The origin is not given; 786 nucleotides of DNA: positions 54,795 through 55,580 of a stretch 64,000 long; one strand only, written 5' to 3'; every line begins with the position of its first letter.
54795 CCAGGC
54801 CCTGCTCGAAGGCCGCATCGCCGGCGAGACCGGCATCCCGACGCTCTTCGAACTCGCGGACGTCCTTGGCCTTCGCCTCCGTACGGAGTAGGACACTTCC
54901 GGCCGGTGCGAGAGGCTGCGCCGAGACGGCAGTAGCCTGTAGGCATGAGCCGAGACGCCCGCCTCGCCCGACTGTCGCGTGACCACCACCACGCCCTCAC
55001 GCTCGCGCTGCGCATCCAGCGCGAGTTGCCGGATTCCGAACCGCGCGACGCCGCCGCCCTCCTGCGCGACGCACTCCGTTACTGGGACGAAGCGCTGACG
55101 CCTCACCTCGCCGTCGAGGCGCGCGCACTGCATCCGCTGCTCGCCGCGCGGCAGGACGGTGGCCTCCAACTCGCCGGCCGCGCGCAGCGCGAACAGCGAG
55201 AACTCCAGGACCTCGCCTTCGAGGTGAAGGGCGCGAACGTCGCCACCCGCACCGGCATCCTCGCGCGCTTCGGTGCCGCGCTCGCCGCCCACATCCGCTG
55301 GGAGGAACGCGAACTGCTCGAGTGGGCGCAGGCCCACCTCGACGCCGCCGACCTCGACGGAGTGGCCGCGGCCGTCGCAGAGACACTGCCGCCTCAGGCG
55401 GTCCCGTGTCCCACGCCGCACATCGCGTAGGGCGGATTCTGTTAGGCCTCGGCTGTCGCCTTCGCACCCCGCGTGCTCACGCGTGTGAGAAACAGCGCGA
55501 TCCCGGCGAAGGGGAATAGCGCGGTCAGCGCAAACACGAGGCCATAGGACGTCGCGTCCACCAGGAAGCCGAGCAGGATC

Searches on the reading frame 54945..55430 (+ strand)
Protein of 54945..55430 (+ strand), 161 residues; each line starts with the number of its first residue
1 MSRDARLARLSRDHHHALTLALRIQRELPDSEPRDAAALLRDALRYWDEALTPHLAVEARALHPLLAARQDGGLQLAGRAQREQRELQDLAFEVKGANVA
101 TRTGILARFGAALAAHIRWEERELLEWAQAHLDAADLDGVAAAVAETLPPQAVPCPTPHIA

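Call 68: search_protein_families(library=pfam, proteins=[window:54945-55430:+], max_evalue=0.001)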
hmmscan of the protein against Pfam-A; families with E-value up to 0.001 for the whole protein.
window:54945-55430:+ (161 aa): 1 family
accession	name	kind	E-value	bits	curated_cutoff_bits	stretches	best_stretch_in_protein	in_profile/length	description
PF01814.28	Hemerythrin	-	5.5e-10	40.2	25.3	1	10-128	6-127/127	Hemerythrin HHE cation binding domain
